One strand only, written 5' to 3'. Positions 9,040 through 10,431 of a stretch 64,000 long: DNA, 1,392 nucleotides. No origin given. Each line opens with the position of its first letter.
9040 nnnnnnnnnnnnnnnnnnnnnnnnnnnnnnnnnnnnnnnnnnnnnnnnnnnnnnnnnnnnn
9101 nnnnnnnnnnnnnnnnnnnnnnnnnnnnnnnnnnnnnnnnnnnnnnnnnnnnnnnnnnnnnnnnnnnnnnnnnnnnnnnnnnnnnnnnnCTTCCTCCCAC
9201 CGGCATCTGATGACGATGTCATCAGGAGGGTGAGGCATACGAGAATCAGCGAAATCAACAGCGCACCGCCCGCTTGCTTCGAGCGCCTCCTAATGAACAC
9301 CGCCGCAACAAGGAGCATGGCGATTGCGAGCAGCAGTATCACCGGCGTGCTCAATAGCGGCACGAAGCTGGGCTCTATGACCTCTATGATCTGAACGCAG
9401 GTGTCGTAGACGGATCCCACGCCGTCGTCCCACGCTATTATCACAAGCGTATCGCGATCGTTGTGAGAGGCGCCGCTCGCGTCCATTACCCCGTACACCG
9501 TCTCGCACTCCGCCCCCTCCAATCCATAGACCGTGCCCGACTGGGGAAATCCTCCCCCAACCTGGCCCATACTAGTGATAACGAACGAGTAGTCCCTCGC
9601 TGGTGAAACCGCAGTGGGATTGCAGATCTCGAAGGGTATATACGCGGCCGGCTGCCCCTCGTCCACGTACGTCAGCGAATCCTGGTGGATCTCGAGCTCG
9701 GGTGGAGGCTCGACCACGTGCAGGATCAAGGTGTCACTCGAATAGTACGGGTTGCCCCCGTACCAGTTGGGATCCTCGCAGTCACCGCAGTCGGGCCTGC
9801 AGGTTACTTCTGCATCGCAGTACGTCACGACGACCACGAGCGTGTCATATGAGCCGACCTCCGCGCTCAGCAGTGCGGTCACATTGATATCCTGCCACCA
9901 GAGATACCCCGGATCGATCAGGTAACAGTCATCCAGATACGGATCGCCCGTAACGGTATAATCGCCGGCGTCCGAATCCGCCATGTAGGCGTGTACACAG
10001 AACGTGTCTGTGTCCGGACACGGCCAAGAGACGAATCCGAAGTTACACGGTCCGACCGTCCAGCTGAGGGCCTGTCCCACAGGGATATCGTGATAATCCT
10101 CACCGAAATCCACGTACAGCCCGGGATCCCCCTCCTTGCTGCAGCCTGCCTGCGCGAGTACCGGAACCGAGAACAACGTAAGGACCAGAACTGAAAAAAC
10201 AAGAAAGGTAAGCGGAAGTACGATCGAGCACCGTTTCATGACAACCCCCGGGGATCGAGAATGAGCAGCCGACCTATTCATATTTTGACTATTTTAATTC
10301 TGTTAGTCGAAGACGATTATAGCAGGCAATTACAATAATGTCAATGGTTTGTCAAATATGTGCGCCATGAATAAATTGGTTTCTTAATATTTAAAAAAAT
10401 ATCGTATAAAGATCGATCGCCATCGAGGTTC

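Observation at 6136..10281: Apparent polyprotein: two exported proteins joined by an IPTL-CTERM-like sorting helix and a second signal peptide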

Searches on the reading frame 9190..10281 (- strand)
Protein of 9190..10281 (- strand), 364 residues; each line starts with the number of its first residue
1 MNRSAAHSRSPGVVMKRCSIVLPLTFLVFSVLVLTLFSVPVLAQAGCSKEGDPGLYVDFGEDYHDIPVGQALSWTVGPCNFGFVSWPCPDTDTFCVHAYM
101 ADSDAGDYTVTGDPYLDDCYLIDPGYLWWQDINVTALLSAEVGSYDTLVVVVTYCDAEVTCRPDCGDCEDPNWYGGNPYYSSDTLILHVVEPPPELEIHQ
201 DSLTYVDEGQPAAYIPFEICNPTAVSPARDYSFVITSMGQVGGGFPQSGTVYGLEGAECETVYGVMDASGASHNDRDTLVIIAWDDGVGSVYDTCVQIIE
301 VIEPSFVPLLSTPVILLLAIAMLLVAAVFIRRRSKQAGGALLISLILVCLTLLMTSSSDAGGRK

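Call 3: search_protein_families(library=ncbifam, proteins=[window:9190-10281:-], max_evalue=1)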
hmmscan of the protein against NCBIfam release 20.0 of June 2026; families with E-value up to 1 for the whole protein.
window:9190-10281:- (364 aa): 2 families
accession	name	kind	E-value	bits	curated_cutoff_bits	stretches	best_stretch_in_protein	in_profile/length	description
NF033207.2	midcut_by_XrtH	subfamily_domain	0.0014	18.8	45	1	303-358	33-86/175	midcut-by-XrtH protein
NF058595.1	invert_tail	domain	0.5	10.7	37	1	313-355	27-70/113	lipo-invert putative C-terminal anchoring domain-containing protein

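Call 4: search_protein_families(library=pfam, proteins=[window:9190-10281:-], max_evalue=1)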
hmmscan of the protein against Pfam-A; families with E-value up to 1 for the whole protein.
window:9190-10281:- (364 aa): 2 families
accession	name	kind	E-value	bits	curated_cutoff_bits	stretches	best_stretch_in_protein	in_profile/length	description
PF13273.12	DUF4064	-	0.033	14.8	32.1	1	314-350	65-100/102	Protein of unknown function (DUF4064)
PF14150.11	YesK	-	0.14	12.8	25.2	1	316-357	4-48/81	YesK-like protein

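Call 15: find_homologous_proteins(query=window:9277-10164:-, max_evalue=0.01)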
Query window:9277-10164:- (296 aa): 69 proteins with E <= 0.01 among 8000 candidates.
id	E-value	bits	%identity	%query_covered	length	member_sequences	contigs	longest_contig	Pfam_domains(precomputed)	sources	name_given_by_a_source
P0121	6.2e-103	363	57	100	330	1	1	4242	-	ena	-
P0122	1.0e-102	362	56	99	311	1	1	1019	-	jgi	jgi:hypothetical protein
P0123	2.6e-102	361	56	100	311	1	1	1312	-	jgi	-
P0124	4.5e-102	360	56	99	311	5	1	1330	-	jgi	jgi:hypothetical protein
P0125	1.2e-101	358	57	99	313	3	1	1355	-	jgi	jgi:hypothetical protein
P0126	1.7e-100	355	56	100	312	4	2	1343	-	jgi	jgi:hypothetical protein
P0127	2.9e-100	354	55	100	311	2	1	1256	-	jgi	jgi:hypothetical protein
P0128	1.2e-99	352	54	100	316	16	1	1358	-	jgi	jgi:hypothetical protein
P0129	5.2e-99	350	55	100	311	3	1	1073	-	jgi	jgi:hypothetical protein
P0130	7.6e-99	349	55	100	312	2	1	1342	-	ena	-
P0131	2.8e-98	347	58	97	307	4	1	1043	-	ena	-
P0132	3.4e-98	347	56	100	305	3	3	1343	-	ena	-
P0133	3.7e-98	347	55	98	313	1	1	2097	-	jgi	jgi:hypothetical protein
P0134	5.3e-98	346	55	98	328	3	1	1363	-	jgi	jgi:hypothetical protein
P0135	8.5e-98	346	54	100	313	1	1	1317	-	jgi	jgi:hypothetical protein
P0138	4.2e-97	343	55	100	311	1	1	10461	-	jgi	jgi:hypothetical protein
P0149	8.5e-92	326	53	99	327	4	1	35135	-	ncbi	-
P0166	2.2e-76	275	48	97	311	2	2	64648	-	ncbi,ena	-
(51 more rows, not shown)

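Call 17: find_encoding_contigs(protein=P0166, flank=10000, max_places=3)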
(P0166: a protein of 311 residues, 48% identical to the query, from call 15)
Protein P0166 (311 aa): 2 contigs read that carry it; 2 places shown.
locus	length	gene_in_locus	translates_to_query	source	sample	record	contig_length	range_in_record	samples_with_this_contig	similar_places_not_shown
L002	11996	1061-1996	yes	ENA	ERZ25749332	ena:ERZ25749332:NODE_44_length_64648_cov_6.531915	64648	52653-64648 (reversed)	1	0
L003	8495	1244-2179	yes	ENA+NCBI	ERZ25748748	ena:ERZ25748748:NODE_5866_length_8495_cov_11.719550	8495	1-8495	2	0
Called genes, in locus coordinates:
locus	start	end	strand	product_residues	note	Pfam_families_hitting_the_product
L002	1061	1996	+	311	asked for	-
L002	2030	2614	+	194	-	PF09721:Exosortase_EpsH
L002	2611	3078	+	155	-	-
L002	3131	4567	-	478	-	PF00133:tRNA-synt_1 (faint), PF01406:tRNA-synt_1e, PF01921:tRNA-synt_1f (faint), PF09334:tRNA-synt_1g, PF09190:DALR_2, PF23493:CysS_C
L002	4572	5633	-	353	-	PF27529:AMPT (weak), PF05343:Peptidase_M42, PF01546:Peptidase_M20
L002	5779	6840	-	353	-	PF01820:Dala_Dala_lig_N, PF02786:CPSase_L_D2 (weak), PF07478:Dala_Dala_lig_C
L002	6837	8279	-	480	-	PF00749:tRNA-synt_1c, PF19269:Anticodon_2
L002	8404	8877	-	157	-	PF02542:YgbB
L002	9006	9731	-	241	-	PF01128:IspD, PF12804:NTP_transf_3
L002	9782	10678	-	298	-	PF02470:MlaD, PF28544:Helical_needle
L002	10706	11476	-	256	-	PF00005:ABC_tran, PF13304:AAA_21 (faint)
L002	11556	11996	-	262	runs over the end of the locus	PF02405:MlaE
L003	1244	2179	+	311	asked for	-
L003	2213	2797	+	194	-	PF09721:Exosortase_EpsH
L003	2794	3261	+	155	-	-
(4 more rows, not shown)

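Call 18: find_encoding_contigs(protein=P0149, flank=10000, max_places=3)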
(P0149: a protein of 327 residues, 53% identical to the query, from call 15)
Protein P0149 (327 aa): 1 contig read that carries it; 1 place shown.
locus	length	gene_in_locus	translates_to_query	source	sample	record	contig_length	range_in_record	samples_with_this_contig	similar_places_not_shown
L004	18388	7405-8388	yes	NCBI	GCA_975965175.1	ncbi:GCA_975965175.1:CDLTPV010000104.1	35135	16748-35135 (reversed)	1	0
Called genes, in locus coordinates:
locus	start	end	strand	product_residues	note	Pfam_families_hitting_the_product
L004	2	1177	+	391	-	?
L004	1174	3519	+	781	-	PF00069:Pkinase, PF01636:APH (faint), PF07714:PK_Tyr_Ser-Thr, PF14531:Kinase-like (weak), PF13414:TPR_11 (faint), PF07719:TPR_2 (faint), PF13428:TPR_14 (faint), PF14559:TPR_19 (weak), +6 more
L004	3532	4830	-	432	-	-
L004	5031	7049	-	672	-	PF03169:OPT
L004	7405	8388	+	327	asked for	-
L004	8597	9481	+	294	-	-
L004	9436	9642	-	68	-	-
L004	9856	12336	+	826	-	PF05359:DUF748 (weak)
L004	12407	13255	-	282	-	PF05345:He_PIG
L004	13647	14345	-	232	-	-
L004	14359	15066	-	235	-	PF13175:AAA_15 (faint), PF00005:ABC_tran, PF13166:AAA_13 (faint), PF13304:AAA_21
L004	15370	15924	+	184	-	PF04011:LemA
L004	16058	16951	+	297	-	PF01435:Peptidase_M48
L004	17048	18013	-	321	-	PF26233:NicX, PF02073:Peptidase_M29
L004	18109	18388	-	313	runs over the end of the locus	PF00849:PseudoU_synth_2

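Call 19: find_encoding_contigs(protein=P0138, flank=10000, max_places=3)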
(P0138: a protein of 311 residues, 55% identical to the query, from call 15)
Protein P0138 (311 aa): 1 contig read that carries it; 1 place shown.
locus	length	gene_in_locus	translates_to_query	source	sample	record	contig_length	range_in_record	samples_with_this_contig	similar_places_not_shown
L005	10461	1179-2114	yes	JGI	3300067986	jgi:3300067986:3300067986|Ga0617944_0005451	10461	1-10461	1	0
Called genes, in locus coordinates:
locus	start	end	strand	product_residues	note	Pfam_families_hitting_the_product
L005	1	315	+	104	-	?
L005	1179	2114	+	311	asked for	-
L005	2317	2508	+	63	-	-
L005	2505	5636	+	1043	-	PF13361:UvrD_C (faint), PF12705:PDDEXK_1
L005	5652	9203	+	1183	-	PF00580:UvrD-helicase, PF13245:AAA_19, PF13361:UvrD_C, PF13538:UvrD_C_2 (faint), PF12705:PDDEXK_1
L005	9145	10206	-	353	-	PF02746:MR_MLE_N, PF13378:MR_MLE_C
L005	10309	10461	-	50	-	?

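Call 20: find_encoding_contigs(protein=P0128, flank=3000, max_places=8)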
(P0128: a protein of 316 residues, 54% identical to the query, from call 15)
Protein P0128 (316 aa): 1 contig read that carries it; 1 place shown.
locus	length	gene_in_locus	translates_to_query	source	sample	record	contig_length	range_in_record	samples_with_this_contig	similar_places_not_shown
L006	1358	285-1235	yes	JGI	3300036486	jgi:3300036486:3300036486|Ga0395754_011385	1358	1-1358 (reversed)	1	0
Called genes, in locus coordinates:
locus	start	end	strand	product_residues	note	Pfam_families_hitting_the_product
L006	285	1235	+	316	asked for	-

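Call 23: search_protein_families(library=ncbifam, proteins=[L002:2030-2614:+, L002:2611-3078:+, P0166, P0122, L004:8597-9481:+, L005:2317-2508:+], max_evalue=1)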
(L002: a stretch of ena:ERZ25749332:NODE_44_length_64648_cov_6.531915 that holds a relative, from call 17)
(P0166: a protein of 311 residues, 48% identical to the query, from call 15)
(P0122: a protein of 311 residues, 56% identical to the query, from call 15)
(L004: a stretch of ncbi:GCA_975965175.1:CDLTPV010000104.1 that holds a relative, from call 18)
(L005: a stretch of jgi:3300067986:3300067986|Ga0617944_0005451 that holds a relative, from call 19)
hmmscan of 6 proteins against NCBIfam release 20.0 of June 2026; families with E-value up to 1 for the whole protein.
L002:2030-2614:+ (194 aa): 10 families
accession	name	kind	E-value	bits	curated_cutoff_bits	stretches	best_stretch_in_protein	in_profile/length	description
TIGR04177.1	exosort_XrtH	exception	1.6e-22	80.2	86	1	25-176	5-152/158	exosortase H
TIGR04144.1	archaeo_VPXXXP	exception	1.3e-19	70.6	150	1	27-181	6-155/156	archaeosortase B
TIGR04178.1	exo_archaeo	signature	4.4e-17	62.2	23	1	90-176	1-94/97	exosortase/archaeosortase family protein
NF046081.1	exosort_XrtX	exception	1.9e-15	57.2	170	1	23-179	6-162/168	exosortase X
TIGR04125.1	exosort_PGF_TRM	exception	2.4e-14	53.4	75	1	39-160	92-209/271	archaeosortase A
TIGR04128.1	exoso_Fjoh_1448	exception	1.5e-08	35.1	90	1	24-178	15-171/174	exosortase family protein XrtF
TIGR04124.1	archaeo_artE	exception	1.8e-08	34.6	95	1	25-176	6-148/153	archaeosortase family protein ArtE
NF046083.1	exosort_XrtY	exception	2e-07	31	160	1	47-175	44-167/168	exosortase Y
TIGR04300.1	exosort_XrtM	exception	9.8e-07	29.3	125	1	85-175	50-140/150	exosortase family protein XrtM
NF033505.2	paceosortase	exception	0.00047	20.3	80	1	48-179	22-145/167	pacearchaeosortase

L002:2611-3078:+ (155 aa): 1 family
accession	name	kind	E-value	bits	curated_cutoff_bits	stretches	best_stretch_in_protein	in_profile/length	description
TIGR04128.1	exoso_Fjoh_1448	exception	0.82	9.8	90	0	2-28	3-29/174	exosortase family protein XrtF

P0166 (311 aa): 0 families

P0122 (311 aa): 0 families

L004:8597-9481:+ (294 aa): 2 families
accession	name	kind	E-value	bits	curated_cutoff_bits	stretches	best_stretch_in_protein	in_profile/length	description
NF041098.2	diketo_inos_hlase_IolN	equivalog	0.1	11.7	245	1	130-181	42-89/307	3-dehydro-scyllo-inosose hydrolase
NF008944.0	PRK12292.3-2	equivalog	0.28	10.2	374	1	225-265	286-326/341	ATP phosphoribosyltransferase regulatory subunit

L005:2317-2508:+ (63 aa): 0 families

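Call 24: search_protein_families(library=pfam, proteins=[L002:2030-2614:+, L002:2611-3078:+, P0166, P0122, L004:8597-9481:+, L005:2317-2508:+], max_evalue=1)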
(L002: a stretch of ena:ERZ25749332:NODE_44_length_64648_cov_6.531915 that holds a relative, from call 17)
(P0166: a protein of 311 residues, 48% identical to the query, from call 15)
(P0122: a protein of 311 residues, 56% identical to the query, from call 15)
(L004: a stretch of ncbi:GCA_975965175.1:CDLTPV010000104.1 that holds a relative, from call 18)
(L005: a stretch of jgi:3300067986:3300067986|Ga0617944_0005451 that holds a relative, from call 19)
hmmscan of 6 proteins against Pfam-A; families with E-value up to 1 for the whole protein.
L002:2030-2614:+ (194 aa): 0 families

L002:2611-3078:+ (155 aa): 0 families

P0166 (311 aa): 1 family
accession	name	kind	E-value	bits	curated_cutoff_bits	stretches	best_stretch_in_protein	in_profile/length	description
PF21314.2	TM_ErbB1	-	0.07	13.3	27.1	1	288-309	7-29/36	Epidermal growth factor receptor transmembrane-juxtamembrane segment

P0122 (311 aa): 0 families

L004:8597-9481:+ (294 aa): 0 families

L005:2317-2508:+ (63 aa): 0 families

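Call 32: find_related_loci(query=A1, collection=genome_contigs, flank=6000)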
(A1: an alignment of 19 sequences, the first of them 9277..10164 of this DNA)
Query A1 (296 aa) in genome_contigs; peptide patterns used: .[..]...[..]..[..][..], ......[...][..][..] (x = any residue, [..] = any of these).
55 stretches matched a pattern; 45 encode a relative of the query (tblastn E <= 1e-3); 45 distinct loci.
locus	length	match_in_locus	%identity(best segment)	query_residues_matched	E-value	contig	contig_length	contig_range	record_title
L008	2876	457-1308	56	8-295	4e-106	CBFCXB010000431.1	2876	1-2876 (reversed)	MAG TPA_asm: uncultured bacterium isolate ERR13917544_metabat2_3 genome assembly, contig: ERZ26802894.8067, whole genome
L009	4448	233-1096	60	4-294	1e-101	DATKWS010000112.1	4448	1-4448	MAG TPA_asm: Patescibacteria group bacterium isolate SMAG_U14169 k141_3234956, whole genome shotgun sequence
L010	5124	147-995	54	8-294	1e-96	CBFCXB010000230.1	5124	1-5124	MAG TPA_asm: uncultured bacterium isolate ERR13917544_metabat2_3 genome assembly, contig: ERZ26802894.3505, whole genome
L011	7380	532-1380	53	8-294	4e-95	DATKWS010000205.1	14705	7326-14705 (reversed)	MAG TPA_asm: Patescibacteria group bacterium isolate SMAG_U14169 k141_1304664, whole genome shotgun sequence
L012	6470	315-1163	51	9-296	4e-93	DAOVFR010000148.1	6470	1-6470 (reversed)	MAG TPA_asm: Candidatus Krumholzibacteriota bacterium isolate CSMAG_1114 CSMAG_1114_k141_4609355_length_6470_cov_9.0000,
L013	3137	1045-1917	49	3-294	3e-89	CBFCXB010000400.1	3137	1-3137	MAG TPA_asm: uncultured bacterium isolate ERR13917544_metabat2_3 genome assembly, contig: ERZ26802894.7031, whole genome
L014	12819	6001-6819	51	1-295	7e-85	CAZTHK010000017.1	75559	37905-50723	MAG TPA_asm: uncultured bacterium isolate SRP141376_co1_20 genome assembly, contig: NODE_876_length_75559_cov_93.569334,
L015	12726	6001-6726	56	1-245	3e-82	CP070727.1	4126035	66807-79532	MAG: bacterium isolate bin44 chromosome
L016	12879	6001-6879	45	1-296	1e-81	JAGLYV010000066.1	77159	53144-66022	MAG: Candidatus Krumholzibacteriia bacterium isolate RS_13_38 ZL320.bin.38.fa_66, whole genome shotgun sequence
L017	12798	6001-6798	51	8-296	4e-81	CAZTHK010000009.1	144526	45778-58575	MAG TPA_asm: uncultured bacterium isolate SRP141376_co1_20 genome assembly, contig: NODE_233_length_144526_cov_87.173419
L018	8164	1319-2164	48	9-295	2e-80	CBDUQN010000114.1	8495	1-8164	MAG TPA_asm: uncultured bacterium isolate SRR22302361_binner12_Refined_26 genome assembly, contig: ERZ25748748.5866, who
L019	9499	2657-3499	48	8-295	2e-77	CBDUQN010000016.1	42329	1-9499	MAG TPA_asm: uncultured bacterium isolate SRR22302361_binner12_Refined_26 genome assembly, contig: ERZ25748748.167, whol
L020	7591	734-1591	46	8-296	2e-76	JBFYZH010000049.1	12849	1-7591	MAG: Candidatus Krumholzibacteriota bacterium isolate PPR_0430 k121_2859411, whole genome shotgun sequence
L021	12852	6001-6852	43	8-296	5e-76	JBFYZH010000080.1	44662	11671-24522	MAG: Candidatus Krumholzibacteriota bacterium isolate PPR_0430 PPR_0430.fa_k121_72062, whole genome shotgun sequence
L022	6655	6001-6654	55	8-229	8e-71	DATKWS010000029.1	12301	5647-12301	MAG TPA_asm: Patescibacteria group bacterium isolate SMAG_U14169 k141_718743, whole genome shotgun sequence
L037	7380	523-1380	39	2-291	2e-47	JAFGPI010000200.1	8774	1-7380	MAG: Candidatus Krumholzibacteriota bacterium isolate Zod_Metabat.682 k87_11389012, whole genome shotgun sequence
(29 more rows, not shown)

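Call 54: search_solved_structures(query=A1, max_evalue=1)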
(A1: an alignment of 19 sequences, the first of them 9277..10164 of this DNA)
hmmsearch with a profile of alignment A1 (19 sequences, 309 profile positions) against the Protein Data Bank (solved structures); distinct sequences matched with E-value up to 1: 0.

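Call 61: predict_structure(alignment_id=A1)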
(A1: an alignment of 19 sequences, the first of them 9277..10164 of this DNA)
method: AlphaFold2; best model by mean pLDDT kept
length: 296 residues; sequences in the alignment: 19
mean_pLDDT: 80.9   pTM: 0.58
mean pLDDT of the five models: 80.9, 81.0, 79.5, 78.1, 77.8
residues with pLDDT >= 90: 109; 70-90: 134; 50-70: 34; < 50: 19
segments of 3 or more residues with pLDDT < 50: 1-7, 131-140
pLDDT, mean of each block of 10 residues (from residue 1): 40 57 85 84 59 79 78 90 80 90 89 77 65 42 80 85 90 93 86 91 87 93 93 91 88 86 82 88 97 87
secondary structure, 60 per line:
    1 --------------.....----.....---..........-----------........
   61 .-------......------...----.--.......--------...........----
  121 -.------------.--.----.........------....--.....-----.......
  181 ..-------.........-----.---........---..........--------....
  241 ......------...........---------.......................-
elements in order: E15-19 E24-28 E32-41 E53-61 E69-74 E81-83 E91-97 E106-116 E143-151 E158-161 E164-168 E174-182 E190-198 E208-215 E219-228 E237-246 E253-263 H273-295

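Call 63: fold_search(model_id=the predicted structure, library=pdb)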
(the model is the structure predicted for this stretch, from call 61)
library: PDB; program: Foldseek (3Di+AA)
matches with E <= 10: 1774; with E <= 0.001: 455
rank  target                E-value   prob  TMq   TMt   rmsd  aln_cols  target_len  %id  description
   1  3us9                  1.9e-09  1.00  0.32  0.36   9.7       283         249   10  Crystal Structure of the NCX1 Intracellular Tandem Calcium Binding Domains(CBD12) (released 2012-07-11)
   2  9iv8                  2.3e-09  1.00  0.30  0.16  13.4       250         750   14  Cryo-EM structure of human NCX1 in PIP2 diC8 bound state (released 2025-03-19)
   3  9ijj_h                2.4e-09  1.00  0.27  0.08  11.8       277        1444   11  In situ structure of the central apparatus in mouse sperm axoneme. (released 2025-06-04)
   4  8sgj_A                3.7e-09  1.00  0.30  0.15  13.7       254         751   10  Cryo-EM structure of human NCX1 in apo inactivated state (released 2023-10-11)
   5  7ptb                  1.2e-08  1.00  0.34  0.33   8.2       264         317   12  Crystal structure of the SPD-2 domain of human CEP192 (released 2022-04-06)
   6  7sqc_T0               1.2e-08  1.00  0.28  0.17  12.6       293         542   14  Ciliary C1 central pair apparatus isolated from Chlamydomonas reinhardtii (released 2022-04-13)
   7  4be5_A                1.4e-08  1.00  0.25  0.32  19.3       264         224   11  V. cholera biofilm scaffolding protein RbmA (released 2013-12-18)
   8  8csw                  1.7e-08  1.00  0.32  0.18  10.6       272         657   10  Local refinement of protein 4.2 in Class 2 of erythrocyte ankyrin-1 complex (released 2022-07-20)
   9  4kkq_A                1.7e-08  1.00  0.26  0.32  18.8       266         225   10  Crystal structure of Vibrio cholerae RbmA (crystal form 1) (released 2013-05-22)
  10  9ijj_4G               2.3e-08  1.00  0.32  0.04  10.9       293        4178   11  In situ structure of the central apparatus in mouse sperm axoneme. (released 2025-06-04)
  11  4kkp_B                2.4e-08  1.00  0.26  0.32  19.2       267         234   12  Crystal structure of Vibrio cholerae RbmA (crystal form 2) (released 2013-05-22)
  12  9ijj_P                2.8e-08  1.00  0.28  0.16  14.6       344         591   11  In situ structure of the central apparatus in mouse sperm axoneme. (released 2025-06-04)
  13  8jp0                  3.0e-08  1.00  0.34  0.19   8.6       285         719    9  structure of human sodium-calciumexchanger NCX1 (released 2024-01-03)
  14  4kkq_B                3.4e-08  1.00  0.26  0.31  19.3       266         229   11  Crystal structure of Vibrio cholerae RbmA (crystal form 1) (released 2013-05-22)
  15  8cs9_X                4.0e-08  1.00  0.34  0.18  10.5       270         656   10  Composite reconstruction of Class 1 of the erythrocyte ankyrin-1 complex (released 2022-07-20)
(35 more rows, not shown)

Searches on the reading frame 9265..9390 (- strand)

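Call 11: search_protein_families(library=ncbifam, proteins=[window:9265-9390:-], max_evalue=10)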
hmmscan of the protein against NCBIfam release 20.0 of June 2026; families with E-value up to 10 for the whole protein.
seq(42 aa): 10 families
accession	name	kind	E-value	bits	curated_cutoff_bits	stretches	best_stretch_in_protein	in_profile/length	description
TIGR01167.1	LPXTG_anchor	domain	0.0087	16.7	15.9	1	15-38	10-33/34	LPXTG cell wall anchor domain-containing protein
NF033207.2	midcut_by_XrtH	subfamily_domain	0.0089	16.1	45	1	7-39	34-66/175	midcut-by-XrtH protein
NF051874.1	PVV_CTERM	equivalog_domain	0.021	14.6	27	1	21-37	17-33/38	PVV-CTERM domain-containing choice-of-anchor G protein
NF033507.3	Loki-CTERM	subfamily_domain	0.026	14.8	19.9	1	16-38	5-25/27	Loki-CTERM sorting domain-containing protein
NF033846.1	Rumino_NPXTG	domain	0.15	12.4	23.5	1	18-36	10-28/30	NPXTG-anchored protein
NF038356.1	actino_DLW39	hypoth_equivalog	0.25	11.2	24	1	20-40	3-23/38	DLW-39 family protein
TIGR03382.1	GC_trans_RRR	domain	0.27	11.9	15.85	1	16-36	7-27/27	MYXO-CTERM sorting domain-containing protein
NF041738.1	GG_III-CTERM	domain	0.6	10.1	22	1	18-38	8-28/28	GGIII-like transmembrane region-containing protein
NF045529.2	Heimdall-CTERM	domain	0.61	10.6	24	1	19-36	7-24/26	Heimdall-CTERM domain-containing surface protein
TIGR02595.1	PEP_CTERM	domain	4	8.5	16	0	21-37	10-23/24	PEP-CTERM sorting domain-containing protein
